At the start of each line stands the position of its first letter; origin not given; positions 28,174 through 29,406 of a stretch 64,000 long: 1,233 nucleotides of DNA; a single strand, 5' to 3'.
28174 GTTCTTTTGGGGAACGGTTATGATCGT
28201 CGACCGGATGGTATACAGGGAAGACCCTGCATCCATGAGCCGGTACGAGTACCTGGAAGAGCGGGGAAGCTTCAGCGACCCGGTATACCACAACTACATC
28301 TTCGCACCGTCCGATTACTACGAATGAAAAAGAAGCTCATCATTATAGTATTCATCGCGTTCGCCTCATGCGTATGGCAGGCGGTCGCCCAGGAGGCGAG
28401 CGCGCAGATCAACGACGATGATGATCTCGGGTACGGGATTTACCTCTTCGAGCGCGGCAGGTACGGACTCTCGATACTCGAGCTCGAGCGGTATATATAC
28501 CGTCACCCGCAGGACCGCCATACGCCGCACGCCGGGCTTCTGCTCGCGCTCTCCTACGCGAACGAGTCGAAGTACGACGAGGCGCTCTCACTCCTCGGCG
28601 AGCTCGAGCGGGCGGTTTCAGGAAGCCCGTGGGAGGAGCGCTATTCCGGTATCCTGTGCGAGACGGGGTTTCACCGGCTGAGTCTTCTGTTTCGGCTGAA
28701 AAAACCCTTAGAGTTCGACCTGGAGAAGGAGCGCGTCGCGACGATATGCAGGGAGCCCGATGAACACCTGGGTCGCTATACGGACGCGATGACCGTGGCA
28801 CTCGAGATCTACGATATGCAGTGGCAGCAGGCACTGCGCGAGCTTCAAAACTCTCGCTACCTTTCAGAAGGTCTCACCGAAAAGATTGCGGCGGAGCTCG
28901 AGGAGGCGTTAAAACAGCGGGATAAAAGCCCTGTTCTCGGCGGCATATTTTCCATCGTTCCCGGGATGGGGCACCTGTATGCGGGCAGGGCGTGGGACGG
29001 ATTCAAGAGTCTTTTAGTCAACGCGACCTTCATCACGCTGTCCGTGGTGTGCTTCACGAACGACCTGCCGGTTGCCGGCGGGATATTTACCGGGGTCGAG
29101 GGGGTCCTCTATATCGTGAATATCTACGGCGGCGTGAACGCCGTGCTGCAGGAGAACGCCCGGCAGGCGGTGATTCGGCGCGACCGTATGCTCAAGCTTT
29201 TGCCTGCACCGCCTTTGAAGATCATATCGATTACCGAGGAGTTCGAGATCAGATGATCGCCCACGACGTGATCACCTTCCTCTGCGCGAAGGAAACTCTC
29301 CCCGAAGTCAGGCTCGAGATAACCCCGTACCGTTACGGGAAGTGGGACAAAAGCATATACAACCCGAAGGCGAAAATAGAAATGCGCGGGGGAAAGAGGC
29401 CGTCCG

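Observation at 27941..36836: Seven genes fused by 4-bp start/stop overlaps: YidD-like - secreted TPR protein - Zn-PLC-like - AddB - AddA - nitrilase-family hydrolase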

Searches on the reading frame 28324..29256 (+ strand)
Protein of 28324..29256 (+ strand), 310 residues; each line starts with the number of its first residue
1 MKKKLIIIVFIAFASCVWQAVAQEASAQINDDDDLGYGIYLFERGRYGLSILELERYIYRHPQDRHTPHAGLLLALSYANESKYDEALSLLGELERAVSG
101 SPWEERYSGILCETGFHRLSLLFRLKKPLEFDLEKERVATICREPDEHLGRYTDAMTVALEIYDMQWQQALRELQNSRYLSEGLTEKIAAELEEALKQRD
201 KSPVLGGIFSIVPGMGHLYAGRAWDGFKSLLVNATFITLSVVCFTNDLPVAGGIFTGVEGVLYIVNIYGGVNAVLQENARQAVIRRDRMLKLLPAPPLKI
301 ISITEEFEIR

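Call 4: search_protein_families(library=pfam, proteins=[window:28324-29256:+], max_evalue=0.01)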
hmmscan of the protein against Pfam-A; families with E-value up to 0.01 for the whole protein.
window:28324-29256:+ (310 aa): 0 families

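Call 5: search_protein_families(library=ncbifam, proteins=[window:28324-29256:+], max_evalue=0.01)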
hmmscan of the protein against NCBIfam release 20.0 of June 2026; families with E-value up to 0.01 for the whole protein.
window:28324-29256:+ (310 aa): 2 families
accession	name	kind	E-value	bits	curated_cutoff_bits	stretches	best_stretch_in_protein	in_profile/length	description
TIGR02795.1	tol_pal_ybgF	equivalog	0.0014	19.2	90.1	1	41-90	12-61/119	tol-pal system protein YbgF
TIGR03302.1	OM_YfiO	subfamily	0.0042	16.6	81.4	1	6-90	7-92/239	outer membrane protein assembly factor BamD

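Call 34: find_homologous_proteins(query=window:28324-29253:+)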
Query window:28324-29253:+ (310 aa): 45 proteins with E <= 0.001 among 5975 candidates.
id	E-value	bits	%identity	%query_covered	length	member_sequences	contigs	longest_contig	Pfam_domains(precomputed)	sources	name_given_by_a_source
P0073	1.5e-203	693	100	100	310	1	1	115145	-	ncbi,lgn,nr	ncbi:MAG: hypothetical protein JXQ30_02105 [Spirochaetes bacterium]|nr:hypothetical protein [Spiroch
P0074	1.1e-174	598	85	100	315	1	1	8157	-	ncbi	-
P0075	5.3e-167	573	82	100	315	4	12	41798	-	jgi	jgi:tetratricopeptide (TPR) repeat protein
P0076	3.1e-139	481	70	100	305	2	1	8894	-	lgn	-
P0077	7.8e-136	470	70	100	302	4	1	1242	-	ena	-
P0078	1.8e-106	374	56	99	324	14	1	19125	-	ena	-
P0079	1.3e-102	361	55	99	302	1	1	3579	-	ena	-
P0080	2.0e-101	357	55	99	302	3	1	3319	-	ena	-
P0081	4.6e-82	294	44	99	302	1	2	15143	-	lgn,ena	-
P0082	2.5e-81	291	49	90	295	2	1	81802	-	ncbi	-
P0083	3.1e-81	291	53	89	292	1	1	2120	-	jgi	jgi:TM2 domain-containing membrane protein YozV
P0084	7.8e-80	286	49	98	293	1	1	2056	-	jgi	jgi:TM2 domain-containing membrane protein YozV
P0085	1.3e-78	282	48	99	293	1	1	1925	-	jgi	jgi:tetratricopeptide (TPR) repeat protein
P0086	2.7e-78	281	49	99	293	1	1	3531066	-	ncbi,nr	ncbi:MAG: hypothetical protein JSV25_09025 [Spirochaetota bacterium]|nr:MAG: hypothetical protein JS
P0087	7.0e-77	277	45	100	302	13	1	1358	-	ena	-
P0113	6.1e-12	63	29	89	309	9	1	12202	PF13525.13,PF00515.35,PF12895.14,PF13432.13,PF13428.13,PF13181.13,PF07719.24,PF13174.13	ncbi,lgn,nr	ncbi:MAG: tetratricopeptide repeat protein [Syntrophales bacterium]|nr:tetratricopeptide repeat prot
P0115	6.3e-11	60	29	86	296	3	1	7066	PF13525.13,PF00515.35,PF12895.14,PF13424.13,PF13432.13,PF13428.13,PF13181.13,PF07719.24,PF13174.13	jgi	-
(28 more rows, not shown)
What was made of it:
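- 28324..29256 (+): g2: membrane protein of 310 aa. It has a signal peptide, a TPR domain (about residues 45-197), the conserved motif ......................, and a C-terminal two-helix hairpin resembling a TM2 domain. JGI names for homologues are 'TPR' or 'TM2 domain YozV' (call 34).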

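Call 35: find_encoding_contigs(protein=P0113, flank=6000, max_places=2)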
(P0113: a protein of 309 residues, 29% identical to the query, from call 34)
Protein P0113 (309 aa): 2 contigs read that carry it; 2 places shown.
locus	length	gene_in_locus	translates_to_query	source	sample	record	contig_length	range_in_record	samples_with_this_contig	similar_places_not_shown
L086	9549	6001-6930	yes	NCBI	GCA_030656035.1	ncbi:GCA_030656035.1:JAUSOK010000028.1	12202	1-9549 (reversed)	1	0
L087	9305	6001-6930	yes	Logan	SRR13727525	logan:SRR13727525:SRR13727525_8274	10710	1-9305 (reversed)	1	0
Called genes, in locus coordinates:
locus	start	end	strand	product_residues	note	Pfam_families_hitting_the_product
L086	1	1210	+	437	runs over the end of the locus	PF03447:NAD_binding_3, PF00742:Homoserine_dh, PF01842:ACT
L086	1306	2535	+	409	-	PF01676:Metalloenzyme, PF10143:PhosphMutase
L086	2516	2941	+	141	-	PF13279:4HBT_2, PF03061:4HBT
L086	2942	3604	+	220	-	PF09976:TPR_21, PF13181:TPR_8 (faint), PF13525:YfiO (weak), PF13432:TPR_16 (weak), PF14559:TPR_19, PF13424:TPR_12, PF07719:TPR_2 (weak), PF13432:TPR_16 (weak), +6 more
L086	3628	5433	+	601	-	PF01855:POR_N, PF02776:TPP_enzyme_N (faint), PF00037:Fer4 (faint), PF02775:TPP_enzyme_C, PF12797:Fer4_2 (faint)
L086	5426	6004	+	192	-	PF01558:POR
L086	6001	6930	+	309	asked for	PF12895:ANAPC3 (faint), PF13432:TPR_16 (faint), PF07719:TPR_2 (faint), PF13174:TPR_6 (faint), PF13181:TPR_8 (faint), PF13428:TPR_14 (faint), PF13525:YfiO (weak), PF00515:TPR_1 (faint)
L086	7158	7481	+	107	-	PF01809:YidD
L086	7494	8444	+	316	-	PF00226:DnaJ, PF01556:DnaJ_C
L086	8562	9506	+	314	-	PF00753:Lactamase_B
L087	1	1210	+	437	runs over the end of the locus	PF03447:NAD_binding_3, PF00742:Homoserine_dh, PF01842:ACT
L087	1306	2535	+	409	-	PF01676:Metalloenzyme, PF10143:PhosphMutase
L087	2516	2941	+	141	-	PF13279:4HBT_2, PF03061:4HBT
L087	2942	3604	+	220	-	PF09976:TPR_21, PF13181:TPR_8 (faint), PF13525:YfiO (weak), PF13432:TPR_16 (weak), PF14559:TPR_19, PF13424:TPR_12, PF07719:TPR_2 (weak), PF13432:TPR_16 (weak), +6 more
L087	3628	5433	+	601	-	PF01855:POR_N, PF02776:TPP_enzyme_N (faint), PF02775:TPP_enzyme_C, PF12797:Fer4_2 (faint)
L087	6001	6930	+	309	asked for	PF12895:ANAPC3 (faint), PF13432:TPR_16 (faint), PF07719:TPR_2 (faint), PF13174:TPR_6 (faint), PF13181:TPR_8 (faint), PF13428:TPR_14 (faint), PF13525:YfiO (weak), PF00515:TPR_1 (faint)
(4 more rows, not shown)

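Call 36: find_encoding_contigs(protein=P0115, flank=6000, max_places=2)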
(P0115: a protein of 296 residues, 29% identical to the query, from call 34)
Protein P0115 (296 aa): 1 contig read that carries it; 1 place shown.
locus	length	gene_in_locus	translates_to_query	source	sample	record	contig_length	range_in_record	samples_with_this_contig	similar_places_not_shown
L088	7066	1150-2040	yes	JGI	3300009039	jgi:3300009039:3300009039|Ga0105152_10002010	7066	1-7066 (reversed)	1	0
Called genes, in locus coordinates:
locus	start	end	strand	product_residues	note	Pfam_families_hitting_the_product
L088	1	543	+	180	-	?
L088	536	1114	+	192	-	PF01558:POR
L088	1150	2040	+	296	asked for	PF12895:ANAPC3 (faint), PF13525:YfiO (faint), PF00515:TPR_1 (faint), PF07719:TPR_2 (faint), PF13181:TPR_8 (faint), PF13424:TPR_12 (faint), PF13174:TPR_6 (weak), PF13432:TPR_16 (weak), +1 more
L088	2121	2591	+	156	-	PF01809:YidD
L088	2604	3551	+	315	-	PF00226:DnaJ, PF01556:DnaJ_C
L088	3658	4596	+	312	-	PF00753:Lactamase_B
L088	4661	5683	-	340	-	PF04015:DUF362, PF13183:Fer4_8 (faint), PF13187:Fer4_9 (faint), PF13484:Fer4_16 (faint), PF00037:Fer4 (weak), PF12797:Fer4_2 (faint), PF12838:Fer4_7 (weak), PF13237:Fer4_10 (weak), +1 more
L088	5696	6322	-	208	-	PF01558:POR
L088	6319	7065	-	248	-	?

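Call 54: find_related_loci(query=A3, collection=metagenome_contigs, flank=8000)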
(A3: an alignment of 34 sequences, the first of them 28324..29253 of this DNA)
Query A3 (310 aa) in metagenome_contigs; peptide patterns used: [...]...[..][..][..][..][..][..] (x = any residue, [..] = any of these).
315 stretches matched a pattern; 251 encode a relative of the query (tblastn E <= 1e-3); the best 80 are kept; 80 distinct loci.
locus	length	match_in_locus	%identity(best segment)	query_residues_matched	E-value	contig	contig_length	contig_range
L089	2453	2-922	87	3-309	0e+0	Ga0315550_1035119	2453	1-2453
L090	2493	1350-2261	71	1-309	4e-147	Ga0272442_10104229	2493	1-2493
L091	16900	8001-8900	56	1-308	3e-113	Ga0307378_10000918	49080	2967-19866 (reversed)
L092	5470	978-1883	43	1-309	2e-80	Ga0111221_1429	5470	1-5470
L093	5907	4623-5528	43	1-309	2e-80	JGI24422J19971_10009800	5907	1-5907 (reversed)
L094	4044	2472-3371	44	1-309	2e-79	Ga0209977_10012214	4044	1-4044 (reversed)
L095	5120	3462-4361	43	1-309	1e-78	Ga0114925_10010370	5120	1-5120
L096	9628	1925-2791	43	26-309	6e-75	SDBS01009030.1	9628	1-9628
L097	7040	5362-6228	43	26-309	5e-75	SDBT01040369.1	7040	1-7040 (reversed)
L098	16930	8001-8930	40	3-309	1e-72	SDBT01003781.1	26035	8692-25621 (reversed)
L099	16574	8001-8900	41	1-308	6e-69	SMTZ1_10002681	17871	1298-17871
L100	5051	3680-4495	42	36-307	4e-68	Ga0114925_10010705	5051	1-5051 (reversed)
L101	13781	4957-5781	44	31-308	4e-68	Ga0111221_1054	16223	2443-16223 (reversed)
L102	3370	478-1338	43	32-309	3e-66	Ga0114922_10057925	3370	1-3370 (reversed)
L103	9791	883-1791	39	1-310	4e-66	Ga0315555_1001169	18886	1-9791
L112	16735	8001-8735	27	29-280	2e-25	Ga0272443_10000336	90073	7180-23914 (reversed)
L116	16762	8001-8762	26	29-289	5e-24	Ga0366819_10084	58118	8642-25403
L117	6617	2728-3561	30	1-287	1e-23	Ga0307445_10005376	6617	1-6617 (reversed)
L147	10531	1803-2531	26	29-278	2e-18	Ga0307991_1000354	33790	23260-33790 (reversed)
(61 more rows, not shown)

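Call 57: search_protein_families(library=pfam, proteins=[L116:5694-7457:+, L116:3635-5710:+, L117:3731-4909:+, L112:9028-10059:-, L117:4995-5888:+, L147:2809-3504:+, L147:3531-3983:+, L112:6192-7418:-, L147:5368-7254:+, L112:5616-6059:-], max_evalue=0.001)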
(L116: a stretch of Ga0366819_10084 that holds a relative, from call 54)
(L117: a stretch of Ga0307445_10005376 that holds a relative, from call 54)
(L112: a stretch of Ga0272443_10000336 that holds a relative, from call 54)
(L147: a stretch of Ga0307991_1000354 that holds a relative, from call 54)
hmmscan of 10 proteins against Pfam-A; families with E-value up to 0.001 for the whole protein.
L116:5694-7457:+ (587 aa): 5 families
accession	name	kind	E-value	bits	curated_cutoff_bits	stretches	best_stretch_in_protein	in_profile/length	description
PF00437.27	T2SSE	-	2.2e-140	468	24.9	1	201-583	3-370/370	Type II/IV secretion system protein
PF05157.20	MshEN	-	4.5e-06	27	23.1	1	121-171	39-89/90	MshEN domain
PF25199.1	nSTAND_NTPase5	-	3.3e-05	24.2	34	1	336-388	37-90/145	Novel STAND NTPase 5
PF13476.12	AAA_23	-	0.00028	22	27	1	340-361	19-40/201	AAA domain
PF20720.3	nSTAND3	-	0.00083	19.5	27.2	0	341-379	18-56/155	Novel STAND NTPase 3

L116:3635-5710:+ (691 aa): 3 families
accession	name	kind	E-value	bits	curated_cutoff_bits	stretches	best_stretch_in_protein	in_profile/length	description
PF00263.26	Secretin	-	2.5e-49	167.6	27.5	1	498-664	2-169/169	Bacterial type II and III secretion system protein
PF03958.22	Secretin_N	-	9e-42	141.6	28.2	3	327-404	1-68/69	Bacterial type II/III secretion system short domain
PF21305.2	type_II_gspD_N0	-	2.8e-25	88.4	27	1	86-155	1-71/71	GspD-like, N0 domain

L117:3731-4909:+ (392 aa): 2 families
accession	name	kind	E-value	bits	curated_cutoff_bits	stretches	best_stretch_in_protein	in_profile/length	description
PF00557.29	Peptidase_M24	-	5.1e-68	229.4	23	1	176-376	3-207/208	Metallopeptidase family M24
PF01321.24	Creatinase_N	-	7.9e-27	94.8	22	1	31-167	1-128/128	Creatinase/Prolidase N-terminal domain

L112:9028-10059:- (343 aa): 5 families
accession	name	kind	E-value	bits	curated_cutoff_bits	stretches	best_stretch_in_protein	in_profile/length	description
PF00498.31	FHA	-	3.1e-16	60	20.7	1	81-145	3-67/67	FHA domain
PF16697.10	Yop-YscD_cpl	-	2.4e-15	57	33.2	1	63-153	3-92/94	Inner membrane component of T3SS, cytoplasmic domain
PF13185.12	GAF_2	-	9.2e-11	42.5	28.6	1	202-335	4-135/136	GAF domain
PF01590.32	GAF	-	1.6e-06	29.1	22.4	1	240-335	41-133/133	GAF domain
PF13492.12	GAF_3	-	2.4e-05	25.2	27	1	199-336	3-128/129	GAF domain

L117:4995-5888:+ (297 aa): 4 families
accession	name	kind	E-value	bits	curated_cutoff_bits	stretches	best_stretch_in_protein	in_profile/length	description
PF00589.27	Phage_integrase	-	9.5e-54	182.2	27.1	1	113-284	3-171/172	Phage integrase family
PF02899.23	Phage_int_SAM_1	-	6e-22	78.2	22.3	1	9-90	1-83/83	Phage integrase, N-terminal SAM-like domain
PF13495.12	Phage_int_SAM_4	-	1.7e-08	35.2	27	1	8-87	1-79/85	Phage integrase, N-terminal SAM-like domain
PF13102.12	Phage_int_SAM_5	-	1.6e-05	25.6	22.3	1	11-96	5-92/98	Phage integrase SAM-like domain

L147:2809-3504:+ (231 aa): 2 families
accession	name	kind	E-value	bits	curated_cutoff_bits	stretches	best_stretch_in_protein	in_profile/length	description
PF00834.25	Ribul_P_3_epim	-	4.1e-86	287.9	21.1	1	17-213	2-198/198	Ribulose-phosphate 3 epimerase family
PF00977.27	His_biosynth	-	3.2e-05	23.9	23.6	0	179-224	71-117/228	Histidine biosynthesis protein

L147:3531-3983:+ (150 aa): 1 family
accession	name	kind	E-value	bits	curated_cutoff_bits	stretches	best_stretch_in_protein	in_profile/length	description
PF01220.24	DHquinase_II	-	6.6e-61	204.5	23.3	1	10-145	2-137/138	Dehydroquinase class II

L112:6192-7418:- (408 aa): 1 family
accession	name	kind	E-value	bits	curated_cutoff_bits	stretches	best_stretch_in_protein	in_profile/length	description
PF00482.28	T2SSF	-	9.5e-66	219.9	25.2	2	279-399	3-125/125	Type II secretion system (T2SS), protein F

L147:5368-7254:+ (628 aa): 7 families
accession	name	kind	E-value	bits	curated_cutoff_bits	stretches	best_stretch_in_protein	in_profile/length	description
PF00580.27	UvrD-helicase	-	1.2e-69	235.4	23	1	14-273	1-271/271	UvrD/REP helicase N-terminal domain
PF13361.12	UvrD_C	-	1.3e-58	199.6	25.6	2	279-441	2-166/350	UvrD-like helicase C-terminal domain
PF13245.12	AAA_19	-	4.2e-20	72.7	25.1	1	18-258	1-134/134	AAA domain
PF13538.12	UvrD_C_2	-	7.4e-10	39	27.4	1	548-604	4-51/52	UvrD-like helicase C-terminal domain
PF13086.12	AAA_11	-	4.8e-06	27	27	1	16-107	4-106/257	AAA domain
PF13604.12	AAA_30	-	7.2e-06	26.3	27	1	14-76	2-65/191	AAA domain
PF13087.12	AAA_12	-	7.4e-05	22.8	27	0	522-603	117-189/195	AAA domain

L112:5616-6059:- (147 aa): 2 families
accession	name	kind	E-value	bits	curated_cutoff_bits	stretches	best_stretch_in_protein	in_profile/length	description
PF08334.16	T2SSG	-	8.9e-43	145.2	21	1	33-144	1-108/108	Type II secretion system (T2SS), protein G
PF07963.17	N_methyl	-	1.9e-10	40.3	21.2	1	6-30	2-26/27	Prokaryotic N-terminal methylation motif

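Call 68: predict_structure(alignment_id=A3)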
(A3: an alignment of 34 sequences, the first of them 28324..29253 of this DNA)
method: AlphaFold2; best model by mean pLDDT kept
length: 310 residues; sequences in the alignment: 34
mean_pLDDT: 90.6   pTM: 0.76
mean pLDDT of the five models: 90.6, 90.0, 89.2, 88.5, 88.2
residues with pLDDT >= 90: 244; 70-90: 48; 50-70: 12; < 50: 6
segments of 3 or more residues with pLDDT < 50: 27-30
pLDDT, mean of each block of 10 residues (from residue 1): 86 85 56 80 95 95 90 98 98 92 87 96 96 94 87 96 96 95 95 92 93 92 93 93 95 94 92 94 95 93 67
secondary structure, 60 per line:
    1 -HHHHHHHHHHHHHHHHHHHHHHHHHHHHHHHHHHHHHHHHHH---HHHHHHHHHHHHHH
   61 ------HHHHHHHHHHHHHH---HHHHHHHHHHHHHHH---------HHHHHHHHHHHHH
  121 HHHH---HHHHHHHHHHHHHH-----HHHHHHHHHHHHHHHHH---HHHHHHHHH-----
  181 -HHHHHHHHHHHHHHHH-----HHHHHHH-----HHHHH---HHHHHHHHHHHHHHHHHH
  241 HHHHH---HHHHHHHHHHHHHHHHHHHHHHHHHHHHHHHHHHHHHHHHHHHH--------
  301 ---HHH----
elements in order: H2-43 H47-60 H67-80 H84-98 H108-124 H128-141 H147-163 H167-175 H182-197 H203-209 H215-219 H223-245 H249-292
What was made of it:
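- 28324..29256 (+): The AlphaFold model has pLDDT 90.6 and is all-helical (call 68).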

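Call 70: search_protein_families(library=pfam, alignment_id=A3, max_evalue=0.01)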
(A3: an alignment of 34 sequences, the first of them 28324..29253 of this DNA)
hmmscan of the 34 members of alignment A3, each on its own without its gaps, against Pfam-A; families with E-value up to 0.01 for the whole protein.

A. member 1, window:28324-29253:+ (310 aa): 0 families

B. families by the number of members that match (of 34 scanned): 22 families
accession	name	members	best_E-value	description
PF13432.12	TPR_16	15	1.6e-11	Tetratricopeptide repeat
PF07719.23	TPR_2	12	1.8e-13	Tetratricopeptide repeat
PF13428.12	TPR_14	12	3e-08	Tetratricopeptide repeat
PF12895.13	ANAPC3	11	1.7e-10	Anaphase-promoting complex, cyclosome, subunit 3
PF13525.12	YfiO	11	9.3e-08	Outer membrane lipoprotein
PF13174.12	TPR_6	10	1.1e-18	Tetratricopeptide repeat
PF13371.12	TPR_9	8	6.6e-05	Tetratricopeptide repeat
PF13181.12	TPR_8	6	5.9e-06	Tetratricopeptide repeat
PF00515.34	TPR_1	5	5.4e-09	Tetratricopeptide repeat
PF13424.12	TPR_12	5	7.9e-07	Tetratricopeptide repeat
PF14559.12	TPR_19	5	2.1e-05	Tetratricopeptide repeat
PF20382.3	DUF6677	3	0.0024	Family of unknown function (DUF6677)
PF09613.16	HrpB1_HrpK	2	0.0064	Bacterial type III secretion protein (HrpB1_HrpK)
PF13512.12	TPR_18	2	0.0079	Tetratricopeptide repeat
PF10300.15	Iml2-TPR_39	1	0.0011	Iml2/Tetratricopeptide repeat protein 39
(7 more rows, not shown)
